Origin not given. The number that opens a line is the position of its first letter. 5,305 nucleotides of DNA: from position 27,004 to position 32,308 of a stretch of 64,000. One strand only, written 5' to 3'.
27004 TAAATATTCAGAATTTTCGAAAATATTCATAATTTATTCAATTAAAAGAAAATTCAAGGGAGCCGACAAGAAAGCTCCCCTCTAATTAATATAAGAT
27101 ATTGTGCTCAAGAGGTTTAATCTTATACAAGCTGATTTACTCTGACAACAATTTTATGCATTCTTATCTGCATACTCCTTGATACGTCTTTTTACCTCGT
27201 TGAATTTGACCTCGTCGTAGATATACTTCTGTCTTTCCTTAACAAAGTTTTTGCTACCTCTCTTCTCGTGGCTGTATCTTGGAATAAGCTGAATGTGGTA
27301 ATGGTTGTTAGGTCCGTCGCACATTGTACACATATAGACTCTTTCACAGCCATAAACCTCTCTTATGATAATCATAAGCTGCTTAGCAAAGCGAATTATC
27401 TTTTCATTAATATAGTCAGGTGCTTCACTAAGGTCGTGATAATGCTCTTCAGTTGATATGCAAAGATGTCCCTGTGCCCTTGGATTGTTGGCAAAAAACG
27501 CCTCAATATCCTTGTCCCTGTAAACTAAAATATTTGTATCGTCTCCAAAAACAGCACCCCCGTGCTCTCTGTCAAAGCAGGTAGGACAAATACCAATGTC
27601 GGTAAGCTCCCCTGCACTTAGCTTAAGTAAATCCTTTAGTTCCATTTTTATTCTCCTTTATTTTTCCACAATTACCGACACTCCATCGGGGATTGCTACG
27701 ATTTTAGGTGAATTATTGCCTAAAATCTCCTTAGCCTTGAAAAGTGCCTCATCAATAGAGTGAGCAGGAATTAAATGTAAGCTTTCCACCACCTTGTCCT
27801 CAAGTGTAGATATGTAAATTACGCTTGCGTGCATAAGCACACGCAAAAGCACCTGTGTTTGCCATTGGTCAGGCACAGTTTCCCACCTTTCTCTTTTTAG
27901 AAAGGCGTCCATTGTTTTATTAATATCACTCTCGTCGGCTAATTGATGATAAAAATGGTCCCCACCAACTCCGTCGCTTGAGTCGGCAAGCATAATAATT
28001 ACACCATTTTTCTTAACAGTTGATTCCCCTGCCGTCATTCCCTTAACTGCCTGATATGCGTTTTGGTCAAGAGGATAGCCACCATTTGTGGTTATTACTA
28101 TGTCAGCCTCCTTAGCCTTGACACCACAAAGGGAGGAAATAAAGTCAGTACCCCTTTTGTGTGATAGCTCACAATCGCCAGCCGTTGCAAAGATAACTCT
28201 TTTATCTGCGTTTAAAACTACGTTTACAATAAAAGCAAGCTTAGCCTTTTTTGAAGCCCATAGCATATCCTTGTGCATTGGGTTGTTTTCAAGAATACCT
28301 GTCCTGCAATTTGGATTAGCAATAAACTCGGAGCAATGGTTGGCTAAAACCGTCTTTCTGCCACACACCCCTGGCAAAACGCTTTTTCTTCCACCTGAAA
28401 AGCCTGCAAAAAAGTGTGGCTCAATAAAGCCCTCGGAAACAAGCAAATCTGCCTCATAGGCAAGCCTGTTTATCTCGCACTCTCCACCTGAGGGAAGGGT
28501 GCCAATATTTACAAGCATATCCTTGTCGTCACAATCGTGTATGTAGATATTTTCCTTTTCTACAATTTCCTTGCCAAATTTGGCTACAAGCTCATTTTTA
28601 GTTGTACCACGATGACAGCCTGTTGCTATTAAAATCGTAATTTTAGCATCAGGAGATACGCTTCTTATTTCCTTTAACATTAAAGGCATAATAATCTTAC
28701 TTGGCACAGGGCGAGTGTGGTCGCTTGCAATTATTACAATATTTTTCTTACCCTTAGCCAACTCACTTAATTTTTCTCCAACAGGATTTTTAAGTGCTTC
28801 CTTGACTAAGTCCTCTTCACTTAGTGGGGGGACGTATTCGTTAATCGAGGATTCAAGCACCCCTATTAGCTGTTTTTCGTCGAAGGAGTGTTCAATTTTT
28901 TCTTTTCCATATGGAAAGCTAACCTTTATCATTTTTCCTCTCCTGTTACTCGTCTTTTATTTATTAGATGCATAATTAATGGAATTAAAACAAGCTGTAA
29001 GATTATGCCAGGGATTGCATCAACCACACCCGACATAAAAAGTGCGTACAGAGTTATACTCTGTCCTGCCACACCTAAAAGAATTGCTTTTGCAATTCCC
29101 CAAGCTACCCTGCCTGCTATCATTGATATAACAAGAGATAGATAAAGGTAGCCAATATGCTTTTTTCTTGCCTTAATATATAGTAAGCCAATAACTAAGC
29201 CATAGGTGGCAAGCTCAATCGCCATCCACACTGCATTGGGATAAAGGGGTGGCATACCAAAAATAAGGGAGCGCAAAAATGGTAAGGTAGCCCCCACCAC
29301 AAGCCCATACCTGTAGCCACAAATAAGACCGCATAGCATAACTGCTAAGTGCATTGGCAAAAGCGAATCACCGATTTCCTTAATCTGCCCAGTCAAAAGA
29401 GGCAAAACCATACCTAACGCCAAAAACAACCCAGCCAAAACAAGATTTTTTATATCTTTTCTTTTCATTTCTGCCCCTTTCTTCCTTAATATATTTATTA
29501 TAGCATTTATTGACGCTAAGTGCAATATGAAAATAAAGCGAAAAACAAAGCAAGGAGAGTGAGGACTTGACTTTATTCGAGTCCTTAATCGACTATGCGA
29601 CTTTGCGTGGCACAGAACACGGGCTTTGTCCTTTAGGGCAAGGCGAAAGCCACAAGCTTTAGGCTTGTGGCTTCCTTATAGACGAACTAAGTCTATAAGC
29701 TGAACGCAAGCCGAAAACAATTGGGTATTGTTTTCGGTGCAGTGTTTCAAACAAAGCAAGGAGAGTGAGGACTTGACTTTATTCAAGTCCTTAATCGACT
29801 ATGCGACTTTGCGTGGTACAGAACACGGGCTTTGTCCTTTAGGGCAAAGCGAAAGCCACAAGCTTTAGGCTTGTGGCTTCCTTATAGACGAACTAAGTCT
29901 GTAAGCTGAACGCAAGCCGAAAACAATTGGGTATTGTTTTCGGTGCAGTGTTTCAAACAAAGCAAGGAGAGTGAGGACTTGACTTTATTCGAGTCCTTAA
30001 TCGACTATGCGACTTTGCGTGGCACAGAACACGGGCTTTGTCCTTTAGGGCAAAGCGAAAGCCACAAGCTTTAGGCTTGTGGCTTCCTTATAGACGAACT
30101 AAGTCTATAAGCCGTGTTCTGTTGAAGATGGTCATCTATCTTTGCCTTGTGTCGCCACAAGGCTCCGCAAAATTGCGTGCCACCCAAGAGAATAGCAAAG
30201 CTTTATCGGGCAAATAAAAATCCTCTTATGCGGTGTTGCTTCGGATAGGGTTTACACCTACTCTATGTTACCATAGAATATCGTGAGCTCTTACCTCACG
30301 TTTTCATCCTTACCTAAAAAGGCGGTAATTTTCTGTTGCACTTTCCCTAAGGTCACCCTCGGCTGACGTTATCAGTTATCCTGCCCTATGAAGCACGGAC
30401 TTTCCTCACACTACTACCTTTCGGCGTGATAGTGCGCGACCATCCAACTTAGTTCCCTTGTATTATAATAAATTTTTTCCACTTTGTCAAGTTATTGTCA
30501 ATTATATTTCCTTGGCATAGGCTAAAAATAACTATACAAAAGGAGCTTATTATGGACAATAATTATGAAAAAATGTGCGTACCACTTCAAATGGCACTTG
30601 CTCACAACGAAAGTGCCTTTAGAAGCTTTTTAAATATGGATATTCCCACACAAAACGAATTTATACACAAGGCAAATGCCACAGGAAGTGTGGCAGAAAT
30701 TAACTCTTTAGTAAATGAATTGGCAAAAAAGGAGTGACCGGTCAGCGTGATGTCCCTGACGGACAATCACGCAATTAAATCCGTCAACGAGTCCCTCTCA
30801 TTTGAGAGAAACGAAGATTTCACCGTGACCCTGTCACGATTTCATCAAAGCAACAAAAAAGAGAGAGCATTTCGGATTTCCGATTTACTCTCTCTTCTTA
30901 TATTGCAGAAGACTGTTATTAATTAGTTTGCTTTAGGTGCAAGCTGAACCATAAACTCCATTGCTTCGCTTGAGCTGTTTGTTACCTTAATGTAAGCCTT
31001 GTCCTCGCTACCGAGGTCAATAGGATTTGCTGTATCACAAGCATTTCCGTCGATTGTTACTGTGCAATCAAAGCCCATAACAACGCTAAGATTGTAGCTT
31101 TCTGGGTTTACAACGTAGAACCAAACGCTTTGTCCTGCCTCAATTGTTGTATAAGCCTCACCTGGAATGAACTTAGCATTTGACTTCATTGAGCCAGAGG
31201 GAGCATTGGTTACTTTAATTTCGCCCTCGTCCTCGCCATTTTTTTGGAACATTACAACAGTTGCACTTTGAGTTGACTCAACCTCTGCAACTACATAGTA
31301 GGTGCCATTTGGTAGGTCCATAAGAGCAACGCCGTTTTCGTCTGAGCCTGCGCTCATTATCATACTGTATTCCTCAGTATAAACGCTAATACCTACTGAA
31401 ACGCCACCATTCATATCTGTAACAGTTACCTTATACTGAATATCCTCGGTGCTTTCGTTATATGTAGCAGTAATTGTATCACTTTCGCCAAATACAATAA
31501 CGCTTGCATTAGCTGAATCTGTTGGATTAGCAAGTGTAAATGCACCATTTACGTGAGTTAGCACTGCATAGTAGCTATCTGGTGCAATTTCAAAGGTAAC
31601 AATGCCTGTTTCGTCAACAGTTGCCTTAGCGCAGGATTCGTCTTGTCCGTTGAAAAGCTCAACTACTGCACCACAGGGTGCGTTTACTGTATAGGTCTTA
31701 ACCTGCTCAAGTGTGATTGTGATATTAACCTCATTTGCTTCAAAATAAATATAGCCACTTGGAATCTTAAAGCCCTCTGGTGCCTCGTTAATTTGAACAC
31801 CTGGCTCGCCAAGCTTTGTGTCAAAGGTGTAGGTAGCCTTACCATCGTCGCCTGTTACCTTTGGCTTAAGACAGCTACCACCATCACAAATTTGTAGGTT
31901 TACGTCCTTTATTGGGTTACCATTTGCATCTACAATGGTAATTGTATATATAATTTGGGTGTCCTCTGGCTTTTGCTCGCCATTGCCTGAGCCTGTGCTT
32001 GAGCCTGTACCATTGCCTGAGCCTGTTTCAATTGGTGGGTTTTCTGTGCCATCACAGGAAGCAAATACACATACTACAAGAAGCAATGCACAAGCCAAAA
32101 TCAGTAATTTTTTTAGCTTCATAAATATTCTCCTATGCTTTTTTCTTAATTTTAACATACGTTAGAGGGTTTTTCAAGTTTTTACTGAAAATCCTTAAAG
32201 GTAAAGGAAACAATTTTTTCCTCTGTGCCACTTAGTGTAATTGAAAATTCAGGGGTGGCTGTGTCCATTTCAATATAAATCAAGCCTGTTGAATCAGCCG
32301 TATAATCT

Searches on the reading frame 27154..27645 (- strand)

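Call 64: search_protein_families(library=pfam, proteins=[window:27154-27645:-], max_evalue=0.0001)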
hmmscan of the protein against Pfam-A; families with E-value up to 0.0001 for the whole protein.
window:27154-27645:- (163 aa): 1 family
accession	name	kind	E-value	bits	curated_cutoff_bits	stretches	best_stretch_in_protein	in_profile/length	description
PF01230.28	HIT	-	1.9e-06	28.9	21.5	1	38-125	6-97/98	HIT domain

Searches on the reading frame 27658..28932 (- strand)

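Call 64: search_protein_families(library=pfam, proteins=[window:27658-28932:-], max_evalue=0.0001)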
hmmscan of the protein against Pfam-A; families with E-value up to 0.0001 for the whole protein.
window:27658-28932:- (424 aa): 2 families
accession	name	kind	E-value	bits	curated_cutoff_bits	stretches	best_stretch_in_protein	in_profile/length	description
PF09861.14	Lar_N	-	2.4e-70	236.3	23.3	1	8-212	1-204/204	Lactate racemase N-terminal domain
PF21113.2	LarA_C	-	5.8e-62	208.6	25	1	271-422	1-152/152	Lactate racemase C-terminal domain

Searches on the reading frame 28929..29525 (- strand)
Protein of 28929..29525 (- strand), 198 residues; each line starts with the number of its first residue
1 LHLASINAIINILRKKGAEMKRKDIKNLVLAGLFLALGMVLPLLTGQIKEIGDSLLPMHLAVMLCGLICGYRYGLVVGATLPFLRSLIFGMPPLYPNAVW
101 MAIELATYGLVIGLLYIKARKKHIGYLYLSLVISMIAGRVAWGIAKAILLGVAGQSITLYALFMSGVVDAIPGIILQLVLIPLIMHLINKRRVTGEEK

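Call 64: search_protein_families(library=pfam, proteins=[window:28929-29525:-], max_evalue=0.0001)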
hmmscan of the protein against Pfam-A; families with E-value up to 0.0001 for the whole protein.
window:28929-29525:- (198 aa): 1 family
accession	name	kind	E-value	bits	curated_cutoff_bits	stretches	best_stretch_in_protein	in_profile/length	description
PF12822.12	ECF_trnsprt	-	1.1e-12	48.7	30.7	1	26-184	1-168/169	ECF transporter, substrate-specific component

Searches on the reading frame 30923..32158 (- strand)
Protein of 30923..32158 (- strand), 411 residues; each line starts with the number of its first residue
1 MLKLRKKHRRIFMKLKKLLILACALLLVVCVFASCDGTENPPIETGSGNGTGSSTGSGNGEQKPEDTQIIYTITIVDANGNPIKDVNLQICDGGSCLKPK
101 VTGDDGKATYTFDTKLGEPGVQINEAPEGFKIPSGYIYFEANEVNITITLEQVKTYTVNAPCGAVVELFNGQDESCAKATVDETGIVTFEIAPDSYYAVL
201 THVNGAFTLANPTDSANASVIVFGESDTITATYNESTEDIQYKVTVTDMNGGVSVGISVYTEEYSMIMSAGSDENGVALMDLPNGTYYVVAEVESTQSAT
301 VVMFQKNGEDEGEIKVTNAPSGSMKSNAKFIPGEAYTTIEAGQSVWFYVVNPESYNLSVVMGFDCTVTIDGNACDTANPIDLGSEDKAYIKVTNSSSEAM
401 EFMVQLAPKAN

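Call 7: search_protein_families(library=pfam, proteins=[window:30923-32158:-], max_evalue=0.01)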
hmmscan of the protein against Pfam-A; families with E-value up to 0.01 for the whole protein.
window:30923-32158:- (411 aa): 6 families
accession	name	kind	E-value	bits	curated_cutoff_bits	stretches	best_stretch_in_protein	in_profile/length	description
PF17802.7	SpaA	-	2.6e-08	34.4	23.1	0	72-151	4-86/91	Prealbumin-like fold domain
PF13620.12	CarboxypepD_reg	-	3e-06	27.9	32.3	0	244-303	4-68/82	Carboxypeptidase regulatory-like domain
PF02369.22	Big_1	-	6.3e-06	26.6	34.9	1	67-114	17-68/93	Bacterial Ig-like domain (group 1)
PF11974.14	bMG3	-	5.3e-05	23.5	34.9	0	162-192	29-59/103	Bacterial alpha-2-macroglobulin MG3 domain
PF16640.11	Big_3_5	-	0.00066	20.6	35.5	0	67-116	12-58/88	Bacterial Ig-like domain (group 3)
PF17210.9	SdrD_B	-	0.0017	19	29.7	0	163-229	26-88/112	SdrD B-like domain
